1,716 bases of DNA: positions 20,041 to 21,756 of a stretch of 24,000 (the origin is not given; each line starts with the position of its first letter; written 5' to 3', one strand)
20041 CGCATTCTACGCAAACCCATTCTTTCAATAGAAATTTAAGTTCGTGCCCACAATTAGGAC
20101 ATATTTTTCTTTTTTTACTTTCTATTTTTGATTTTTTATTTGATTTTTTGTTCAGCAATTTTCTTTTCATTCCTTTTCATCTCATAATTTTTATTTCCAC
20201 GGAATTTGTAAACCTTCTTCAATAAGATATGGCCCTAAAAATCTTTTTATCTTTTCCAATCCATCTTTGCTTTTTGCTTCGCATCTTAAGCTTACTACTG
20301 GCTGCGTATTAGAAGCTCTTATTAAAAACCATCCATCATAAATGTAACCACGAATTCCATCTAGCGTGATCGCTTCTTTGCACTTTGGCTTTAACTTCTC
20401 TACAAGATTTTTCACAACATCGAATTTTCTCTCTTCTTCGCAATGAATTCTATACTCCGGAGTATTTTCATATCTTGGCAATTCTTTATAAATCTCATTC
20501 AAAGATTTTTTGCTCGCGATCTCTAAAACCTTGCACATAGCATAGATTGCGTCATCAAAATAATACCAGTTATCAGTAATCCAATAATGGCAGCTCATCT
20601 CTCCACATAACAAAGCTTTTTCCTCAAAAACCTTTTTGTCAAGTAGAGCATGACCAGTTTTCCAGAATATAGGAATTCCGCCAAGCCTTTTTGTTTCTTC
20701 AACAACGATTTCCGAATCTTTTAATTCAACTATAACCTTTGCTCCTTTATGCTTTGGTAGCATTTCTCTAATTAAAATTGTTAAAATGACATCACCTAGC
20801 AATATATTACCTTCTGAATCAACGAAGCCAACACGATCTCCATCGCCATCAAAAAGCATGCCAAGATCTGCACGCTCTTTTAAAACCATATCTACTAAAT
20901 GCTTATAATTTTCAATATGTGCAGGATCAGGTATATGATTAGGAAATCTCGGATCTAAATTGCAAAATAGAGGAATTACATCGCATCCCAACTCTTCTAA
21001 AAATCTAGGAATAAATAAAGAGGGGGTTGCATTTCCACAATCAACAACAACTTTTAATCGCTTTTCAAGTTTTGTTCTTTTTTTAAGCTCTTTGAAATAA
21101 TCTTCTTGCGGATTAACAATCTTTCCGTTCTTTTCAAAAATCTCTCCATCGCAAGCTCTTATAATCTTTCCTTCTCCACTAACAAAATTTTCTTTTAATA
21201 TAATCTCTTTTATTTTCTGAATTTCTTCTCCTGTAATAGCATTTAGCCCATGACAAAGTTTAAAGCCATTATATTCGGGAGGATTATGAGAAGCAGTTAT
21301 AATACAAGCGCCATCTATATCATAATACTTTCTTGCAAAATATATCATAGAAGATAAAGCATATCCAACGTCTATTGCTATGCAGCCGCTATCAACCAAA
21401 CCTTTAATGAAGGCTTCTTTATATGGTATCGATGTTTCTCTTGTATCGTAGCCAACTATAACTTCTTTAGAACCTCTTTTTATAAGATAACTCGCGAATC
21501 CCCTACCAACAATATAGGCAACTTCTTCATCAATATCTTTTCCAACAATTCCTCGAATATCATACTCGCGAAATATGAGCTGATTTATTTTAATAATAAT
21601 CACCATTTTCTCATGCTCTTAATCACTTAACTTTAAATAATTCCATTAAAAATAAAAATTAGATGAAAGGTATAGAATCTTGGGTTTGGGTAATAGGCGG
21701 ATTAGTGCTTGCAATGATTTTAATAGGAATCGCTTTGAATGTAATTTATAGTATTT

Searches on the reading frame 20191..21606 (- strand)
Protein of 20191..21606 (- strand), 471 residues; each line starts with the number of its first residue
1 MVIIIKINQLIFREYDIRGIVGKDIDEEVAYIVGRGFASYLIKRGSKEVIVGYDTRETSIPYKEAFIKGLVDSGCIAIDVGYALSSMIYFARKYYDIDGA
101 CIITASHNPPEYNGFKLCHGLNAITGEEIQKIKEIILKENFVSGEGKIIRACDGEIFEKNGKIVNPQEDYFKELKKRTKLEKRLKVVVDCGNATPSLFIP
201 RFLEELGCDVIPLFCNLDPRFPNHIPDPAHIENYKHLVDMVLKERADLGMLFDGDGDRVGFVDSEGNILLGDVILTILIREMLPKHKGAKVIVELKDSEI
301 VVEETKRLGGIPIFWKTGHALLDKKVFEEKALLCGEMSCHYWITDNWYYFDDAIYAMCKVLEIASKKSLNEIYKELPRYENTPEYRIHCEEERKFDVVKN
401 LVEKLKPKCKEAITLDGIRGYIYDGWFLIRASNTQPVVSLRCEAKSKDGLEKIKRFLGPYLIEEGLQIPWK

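Call 7: search_protein_families(library=pfam, proteins=[window:20191-21606:-])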
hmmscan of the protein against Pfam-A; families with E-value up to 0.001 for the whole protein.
window:20191-21606:- (471 aa): 4 families
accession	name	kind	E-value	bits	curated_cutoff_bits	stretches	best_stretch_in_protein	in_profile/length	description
PF02878.22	PGM_PMM_I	-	2.5e-33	115.1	22.5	1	10-141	2-136/138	Phosphoglucomutase/phosphomannomutase, alpha/beta/alpha domain I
PF02879.22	PGM_PMM_II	-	1.4e-24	87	29.3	1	169-266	2-103/103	Phosphoglucomutase/phosphomannomutase, alpha/beta/alpha domain II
PF02880.22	PGM_PMM_III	-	3.6e-16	59.8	20.7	1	271-377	2-112/115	Phosphoglucomutase/phosphomannomutase, alpha/beta/alpha domain III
PF00408.26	PGM_PMM_IV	-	2.2e-09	37.7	23.1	1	386-454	3-62/68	Phosphoglucomutase/phosphomannomutase, C-terminal domain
